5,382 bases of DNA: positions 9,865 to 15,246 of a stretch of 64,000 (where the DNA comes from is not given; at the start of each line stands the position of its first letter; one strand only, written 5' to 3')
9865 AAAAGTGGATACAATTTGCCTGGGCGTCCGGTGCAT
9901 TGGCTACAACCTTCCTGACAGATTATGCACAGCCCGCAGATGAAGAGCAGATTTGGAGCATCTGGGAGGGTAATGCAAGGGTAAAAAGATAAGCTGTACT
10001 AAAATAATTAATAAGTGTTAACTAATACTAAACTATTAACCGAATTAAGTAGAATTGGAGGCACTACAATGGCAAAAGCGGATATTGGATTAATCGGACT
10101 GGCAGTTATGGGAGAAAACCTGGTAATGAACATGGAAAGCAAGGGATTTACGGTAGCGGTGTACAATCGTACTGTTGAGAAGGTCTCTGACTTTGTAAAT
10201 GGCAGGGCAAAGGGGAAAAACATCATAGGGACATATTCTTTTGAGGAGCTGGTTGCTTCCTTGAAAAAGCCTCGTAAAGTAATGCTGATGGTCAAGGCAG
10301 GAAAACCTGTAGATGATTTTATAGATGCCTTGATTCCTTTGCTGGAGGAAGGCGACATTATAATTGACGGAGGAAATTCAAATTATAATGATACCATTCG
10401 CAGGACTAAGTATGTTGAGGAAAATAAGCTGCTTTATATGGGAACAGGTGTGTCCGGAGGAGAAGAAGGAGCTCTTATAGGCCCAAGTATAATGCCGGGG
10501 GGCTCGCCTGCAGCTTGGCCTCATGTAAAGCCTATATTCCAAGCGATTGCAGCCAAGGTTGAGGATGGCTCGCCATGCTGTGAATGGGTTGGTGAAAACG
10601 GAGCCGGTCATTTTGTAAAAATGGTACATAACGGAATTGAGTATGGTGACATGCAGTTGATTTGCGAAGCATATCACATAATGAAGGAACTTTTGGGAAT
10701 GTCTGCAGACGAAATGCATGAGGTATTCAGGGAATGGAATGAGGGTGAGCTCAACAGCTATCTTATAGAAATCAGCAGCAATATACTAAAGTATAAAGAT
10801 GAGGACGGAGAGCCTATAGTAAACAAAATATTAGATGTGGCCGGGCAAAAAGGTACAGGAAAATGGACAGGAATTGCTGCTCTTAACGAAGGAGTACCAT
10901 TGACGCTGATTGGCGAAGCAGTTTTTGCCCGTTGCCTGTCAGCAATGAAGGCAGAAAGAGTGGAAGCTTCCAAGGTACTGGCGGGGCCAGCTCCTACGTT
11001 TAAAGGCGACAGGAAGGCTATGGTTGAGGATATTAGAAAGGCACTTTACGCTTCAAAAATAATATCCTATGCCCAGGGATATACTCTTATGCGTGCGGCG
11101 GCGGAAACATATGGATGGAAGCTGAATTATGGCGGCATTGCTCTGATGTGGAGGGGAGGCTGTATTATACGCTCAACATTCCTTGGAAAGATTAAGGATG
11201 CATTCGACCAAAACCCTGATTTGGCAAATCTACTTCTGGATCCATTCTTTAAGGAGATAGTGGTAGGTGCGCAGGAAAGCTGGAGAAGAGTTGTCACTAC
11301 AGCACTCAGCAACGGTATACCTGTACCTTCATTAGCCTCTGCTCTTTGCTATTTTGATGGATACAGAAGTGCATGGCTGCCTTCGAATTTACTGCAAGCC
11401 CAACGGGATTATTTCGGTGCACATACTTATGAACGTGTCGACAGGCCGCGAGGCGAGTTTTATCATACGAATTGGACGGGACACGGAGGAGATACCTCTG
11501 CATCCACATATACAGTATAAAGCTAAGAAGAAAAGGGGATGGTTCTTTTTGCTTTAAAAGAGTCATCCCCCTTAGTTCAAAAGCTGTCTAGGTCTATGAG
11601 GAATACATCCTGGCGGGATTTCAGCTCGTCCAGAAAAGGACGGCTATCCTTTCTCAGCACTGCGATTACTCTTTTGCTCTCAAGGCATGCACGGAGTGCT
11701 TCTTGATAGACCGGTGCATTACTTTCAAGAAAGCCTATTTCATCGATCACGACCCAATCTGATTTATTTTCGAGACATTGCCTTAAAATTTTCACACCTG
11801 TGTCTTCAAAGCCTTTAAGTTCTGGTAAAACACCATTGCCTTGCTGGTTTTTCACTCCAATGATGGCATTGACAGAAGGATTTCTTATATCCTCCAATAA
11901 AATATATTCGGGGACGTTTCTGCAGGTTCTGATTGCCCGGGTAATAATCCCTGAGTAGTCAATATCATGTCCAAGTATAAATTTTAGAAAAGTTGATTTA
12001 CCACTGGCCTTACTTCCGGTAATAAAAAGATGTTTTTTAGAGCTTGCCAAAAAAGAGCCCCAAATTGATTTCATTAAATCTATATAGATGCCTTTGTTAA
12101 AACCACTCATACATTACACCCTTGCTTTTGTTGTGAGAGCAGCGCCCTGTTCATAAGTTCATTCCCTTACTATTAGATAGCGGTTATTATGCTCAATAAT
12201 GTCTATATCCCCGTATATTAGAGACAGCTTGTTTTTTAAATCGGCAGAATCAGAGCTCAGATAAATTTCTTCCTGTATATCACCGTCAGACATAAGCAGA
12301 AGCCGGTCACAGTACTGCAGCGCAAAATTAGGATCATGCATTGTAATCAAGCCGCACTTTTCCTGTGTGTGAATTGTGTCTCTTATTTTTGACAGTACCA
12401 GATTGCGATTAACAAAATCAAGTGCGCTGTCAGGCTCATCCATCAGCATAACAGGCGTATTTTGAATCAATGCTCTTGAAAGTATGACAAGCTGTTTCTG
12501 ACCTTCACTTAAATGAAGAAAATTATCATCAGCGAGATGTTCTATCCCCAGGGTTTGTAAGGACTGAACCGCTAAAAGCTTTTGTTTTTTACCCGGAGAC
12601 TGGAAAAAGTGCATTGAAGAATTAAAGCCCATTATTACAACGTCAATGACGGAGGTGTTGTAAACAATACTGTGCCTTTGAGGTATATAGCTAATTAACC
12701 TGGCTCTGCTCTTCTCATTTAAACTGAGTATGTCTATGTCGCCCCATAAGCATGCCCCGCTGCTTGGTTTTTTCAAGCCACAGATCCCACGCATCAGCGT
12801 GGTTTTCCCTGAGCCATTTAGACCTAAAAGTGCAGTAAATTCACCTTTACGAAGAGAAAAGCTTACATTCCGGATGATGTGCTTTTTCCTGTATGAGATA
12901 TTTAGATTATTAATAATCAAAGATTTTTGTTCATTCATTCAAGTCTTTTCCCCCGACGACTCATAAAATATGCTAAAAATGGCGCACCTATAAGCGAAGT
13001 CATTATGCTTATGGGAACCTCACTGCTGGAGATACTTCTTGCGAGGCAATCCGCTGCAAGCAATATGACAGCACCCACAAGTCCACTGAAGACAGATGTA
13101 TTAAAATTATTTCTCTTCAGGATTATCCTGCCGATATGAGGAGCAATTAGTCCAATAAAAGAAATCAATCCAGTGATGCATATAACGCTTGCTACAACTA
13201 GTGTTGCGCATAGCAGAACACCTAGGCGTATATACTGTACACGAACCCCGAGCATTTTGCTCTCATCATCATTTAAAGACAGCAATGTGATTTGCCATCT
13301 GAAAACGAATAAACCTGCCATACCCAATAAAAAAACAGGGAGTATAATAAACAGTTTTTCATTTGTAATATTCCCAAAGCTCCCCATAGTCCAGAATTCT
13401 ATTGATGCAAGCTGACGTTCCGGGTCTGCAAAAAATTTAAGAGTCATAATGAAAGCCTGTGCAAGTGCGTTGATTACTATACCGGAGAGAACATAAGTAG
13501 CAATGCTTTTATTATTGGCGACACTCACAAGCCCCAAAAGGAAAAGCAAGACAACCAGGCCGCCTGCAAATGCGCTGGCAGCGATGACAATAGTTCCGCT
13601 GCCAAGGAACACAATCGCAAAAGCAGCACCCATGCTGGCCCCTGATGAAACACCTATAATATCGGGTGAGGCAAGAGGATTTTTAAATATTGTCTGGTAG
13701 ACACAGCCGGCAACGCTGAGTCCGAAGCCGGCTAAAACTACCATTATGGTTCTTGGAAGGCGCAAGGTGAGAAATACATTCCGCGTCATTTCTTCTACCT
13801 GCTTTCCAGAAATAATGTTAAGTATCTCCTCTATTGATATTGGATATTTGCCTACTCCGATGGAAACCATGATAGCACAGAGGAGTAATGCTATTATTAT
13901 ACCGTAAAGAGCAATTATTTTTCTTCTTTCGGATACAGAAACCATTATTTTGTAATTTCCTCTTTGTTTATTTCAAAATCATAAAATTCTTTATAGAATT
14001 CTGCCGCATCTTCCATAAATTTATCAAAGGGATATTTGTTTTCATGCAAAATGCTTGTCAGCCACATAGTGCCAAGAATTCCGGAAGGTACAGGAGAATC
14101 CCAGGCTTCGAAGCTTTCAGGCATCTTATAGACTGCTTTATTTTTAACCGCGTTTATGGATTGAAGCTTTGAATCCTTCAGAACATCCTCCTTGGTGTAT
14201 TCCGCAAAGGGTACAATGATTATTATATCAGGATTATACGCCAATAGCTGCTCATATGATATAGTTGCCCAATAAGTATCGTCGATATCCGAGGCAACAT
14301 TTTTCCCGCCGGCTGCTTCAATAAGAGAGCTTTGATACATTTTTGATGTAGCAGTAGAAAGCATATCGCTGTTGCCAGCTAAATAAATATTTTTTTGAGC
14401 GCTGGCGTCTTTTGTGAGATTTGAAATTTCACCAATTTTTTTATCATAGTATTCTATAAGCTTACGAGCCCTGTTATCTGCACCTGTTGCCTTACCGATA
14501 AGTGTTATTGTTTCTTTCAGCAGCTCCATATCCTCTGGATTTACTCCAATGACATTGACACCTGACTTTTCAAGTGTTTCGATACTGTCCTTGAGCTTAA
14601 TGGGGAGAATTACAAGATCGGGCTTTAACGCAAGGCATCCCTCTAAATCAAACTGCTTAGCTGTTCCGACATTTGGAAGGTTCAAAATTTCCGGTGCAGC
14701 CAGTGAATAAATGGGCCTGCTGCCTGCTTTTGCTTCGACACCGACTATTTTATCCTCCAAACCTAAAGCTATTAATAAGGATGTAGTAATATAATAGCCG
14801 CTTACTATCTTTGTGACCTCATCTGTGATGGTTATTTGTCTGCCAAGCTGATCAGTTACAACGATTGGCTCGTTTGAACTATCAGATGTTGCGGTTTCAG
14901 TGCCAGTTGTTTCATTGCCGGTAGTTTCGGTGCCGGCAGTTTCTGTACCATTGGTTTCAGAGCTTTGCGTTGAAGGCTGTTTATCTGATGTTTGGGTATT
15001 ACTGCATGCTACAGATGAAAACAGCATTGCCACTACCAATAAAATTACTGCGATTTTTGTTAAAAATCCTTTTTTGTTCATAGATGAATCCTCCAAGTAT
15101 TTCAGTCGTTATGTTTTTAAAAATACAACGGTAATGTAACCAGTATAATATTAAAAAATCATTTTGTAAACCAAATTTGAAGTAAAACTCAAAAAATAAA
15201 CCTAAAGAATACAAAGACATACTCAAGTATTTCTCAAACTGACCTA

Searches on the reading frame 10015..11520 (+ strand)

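Call 8: search_protein_families(library=ncbifam, proteins=[window:10015-11520:+], max_evalue=1e-20)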
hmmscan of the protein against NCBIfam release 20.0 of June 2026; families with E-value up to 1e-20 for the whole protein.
window:10015-11520:+ (501 aa): 4 families
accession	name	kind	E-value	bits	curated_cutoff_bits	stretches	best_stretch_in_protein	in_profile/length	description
TIGR00873.1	gnd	equivalog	1.2e-233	776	426.7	1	23-488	1-466/467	decarboxylating NADP(+)-dependent phosphogluconate dehydrogenase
NF006765.0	PRK09287.1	equivalog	1.3e-220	733.2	413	1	20-491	2-471/476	NADP-dependent phosphogluconate dehydrogenase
NF007161.0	PRK09599.1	subfamily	1.4e-84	283.9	271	1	23-323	2-287/302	NADP-dependent phosphogluconate dehydrogenase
TIGR00872.1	gnd_rel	equivalog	7.7e-65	219.1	297.2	1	24-324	3-285/299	phosphogluconate dehydrogenase (NAD(+)-dependent, decarboxylating)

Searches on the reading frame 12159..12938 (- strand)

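Call 8: search_protein_families(library=ncbifam, proteins=[window:12159-12938:-], max_evalue=1e-20)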
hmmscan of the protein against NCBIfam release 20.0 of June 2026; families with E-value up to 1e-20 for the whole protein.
window:12159-12938:- (259 aa): 85 families (the best 25 are shown)
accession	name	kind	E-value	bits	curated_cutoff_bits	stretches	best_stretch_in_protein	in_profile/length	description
NF010068.0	PRK13548.1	equivalog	4.3e-46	157.1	261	1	4-223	3-223/261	heme ABC transporter ATP-binding protein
NF007082.0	PRK09536.1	equivalog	3.1e-44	151.7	537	1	7-223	4-219/402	corrinoid ABC transporter ATPase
NF008409.0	PRK11231.1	equivalog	1.9e-43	148.7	375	1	7-221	3-216/255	Fe(3+) dicitrate ABC transporter ATP-binding protein FecE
TIGR02315.1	ABC_phnC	equivalog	7.4e-43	146.7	266.1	1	7-221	2-224/243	phosphonate ABC transporter ATP-binding protein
TIGR03873.1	F420-0_ABC_ATP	hypoth_equivalog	1.3e-37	129.5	372.4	1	8-221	3-215/256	putative F420-0 ABC transporter ATP-binding protein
NF053840.1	MnTportMntADein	equivalog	3.9e-33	115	400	1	8-217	3-207/240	manganese ABC transporter ATP-binding protein MntA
TIGR03375.1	type_I_sec_LssB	subfamily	2.5e-32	112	693.1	1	9-221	468-679/696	type I secretion system permease/ATPase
NF040873.1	AztA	equivalog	3.1e-32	111.7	220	1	16-209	2-185/191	zinc ABC transporter ATP-binding protein AztA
NF052485.1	sider_ATP_EitC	equivalog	3.6e-32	111.8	485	1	7-221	3-213/251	siderophore ABC transporter ATP-binding protein EitC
TIGR03771.1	anch_rpt_ABC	equivalog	6.7e-32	111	268.8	1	28-218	2-188/223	anchored repeat-type ABC transporter ATP-binding subunit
TIGR02857.1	CydD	equivalog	1.3e-31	110.2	435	1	4-208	319-522/529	thiol reductant ABC exporter subunit CydD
TIGR04406.1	LPS_export_lptB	equivalog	3.4e-31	108.4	240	1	7-223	2-215/239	LPS export ABC transporter ATP-binding protein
NF043075.1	MMSYN1_0197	equivalog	4.9e-31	107.9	550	1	8-223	4-213/341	spermidine/putrescine ABC transporter ATP-binding protein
NF007438.0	PRK09984.1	equivalog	1.5e-30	106.2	365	1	7-252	5-259/262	phosphonate ABC transporter ATP-binding protein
TIGR03265.1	PhnT2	equivalog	2.8e-30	105.7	457.7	1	5-222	3-214/353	putative 2-aminoethylphosphonate ABC transporter ATP-binding protein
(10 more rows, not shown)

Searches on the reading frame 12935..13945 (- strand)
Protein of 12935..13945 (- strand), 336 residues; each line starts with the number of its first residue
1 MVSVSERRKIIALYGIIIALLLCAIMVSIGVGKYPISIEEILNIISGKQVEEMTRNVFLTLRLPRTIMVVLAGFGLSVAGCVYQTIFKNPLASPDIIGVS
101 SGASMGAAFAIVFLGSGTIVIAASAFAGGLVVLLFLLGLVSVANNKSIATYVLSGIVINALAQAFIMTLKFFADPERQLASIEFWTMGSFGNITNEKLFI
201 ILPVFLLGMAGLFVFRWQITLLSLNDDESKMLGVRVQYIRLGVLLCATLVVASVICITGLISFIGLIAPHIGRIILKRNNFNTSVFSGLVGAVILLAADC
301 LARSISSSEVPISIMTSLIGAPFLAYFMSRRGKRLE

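Call 8: search_protein_families(library=ncbifam, proteins=[window:12935-13945:-], max_evalue=1e-20)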
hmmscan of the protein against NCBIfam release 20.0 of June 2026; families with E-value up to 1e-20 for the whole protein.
window:12935-13945:- (336 aa): 16 families
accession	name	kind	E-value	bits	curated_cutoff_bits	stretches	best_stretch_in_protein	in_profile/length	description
NF007866.0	PRK10577.1-2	equivalog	3.6e-52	177.6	554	1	46-331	378-663/666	Fe(3+)-hydroxamate ABC transporter permease FhuB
NF007081.0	PRK09535.1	equivalog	9.6e-51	173.2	461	1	48-331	81-361/366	vitamin B12 ABC transporter permease BtuC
NF003001.0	PRK03784.1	equivalog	1e-49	169.5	334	1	6-331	12-328/332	vitamin B12 ABC transporter permease BtuC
NF007867.0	PRK10577.1-3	subfamily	1.5e-49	169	849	1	4-331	380-705/710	Fe(3+)-hydroxamate ABC transporter permease FhuB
NF007871.0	PRK10577.2-2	equivalog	2.6e-49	168.3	899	1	15-333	362-678/679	Fe(3+)-hydroxamate ABC transporter permease FhuB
NF008407.0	PRK11228.1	equivalog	2e-47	161.7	396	1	10-331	5-329/330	iron-dicitrate ABC transporter permease FecC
NF007759.0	PRK10440.1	equivalog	6.7e-46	157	422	1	7-329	6-324/330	iron-enterobactin ABC transporter permease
NF007299.0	PRK09777.1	equivalog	3.5e-45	154.7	406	1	11-330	3-316/318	Fe(3+) dicitrate ABC transporter permease subunit FecD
NF007870.0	PRK10577.2-1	equivalog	1.7e-43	149.2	1355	1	16-335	358-677/678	Fe(3+)-hydroxamate ABC transporter permease FhuB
NF007872.0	PRK10577.2-3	equivalog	3.1e-43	148.1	727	1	17-326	25-326/676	Fe(3+)-hydroxamate ABC transporter permease FhuB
TIGR03869.1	F420-0_ABCperm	hypoth_equivalog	6.1e-42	144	437.35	1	23-331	4-321/325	putative F420-0 ABC transporter permease subunit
NF007760.0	PRK10441.1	equivalog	4.9e-41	141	428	1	4-332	5-330/335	Fe(3+)-siderophore ABC transporter permease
NF007873.0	PRK10577.2-4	equivalog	7.6e-38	130.6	1012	1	125-329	100-299/646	Fe(3+)-hydroxamate ABC transporter permease FhuB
NF007869.0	PRK10577.1-6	equivalog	2.1e-37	128.9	954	1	16-331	383-694/703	Fe(3+)-hydroxamate ABC transporter permease FhuB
NF007868.0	PRK10577.1-5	equivalog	9.9e-37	126.7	943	1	8-330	8-330/666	Fe(3+)-hydroxamate ABC transporter permease FhuB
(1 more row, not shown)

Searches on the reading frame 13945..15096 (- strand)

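Call 8: search_protein_families(library=ncbifam, proteins=[window:13945-15096:-], max_evalue=1e-20)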
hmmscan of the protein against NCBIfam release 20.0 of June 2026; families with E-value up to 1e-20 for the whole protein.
window:13945-15096:- (383 aa): 2 families
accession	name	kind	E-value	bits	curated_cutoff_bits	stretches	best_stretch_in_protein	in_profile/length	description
TIGR04281.1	peripla_PGF_1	equivalog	3.7e-26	92.1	325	1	77-359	4-273/330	PGF-CTERM-anchored ABC transporter substrate-binding protein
TIGR03659.1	IsdE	equivalog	7.1e-22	77.9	298.65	0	90-328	34-270/292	heme ABC transporter substrate-binding protein IsdE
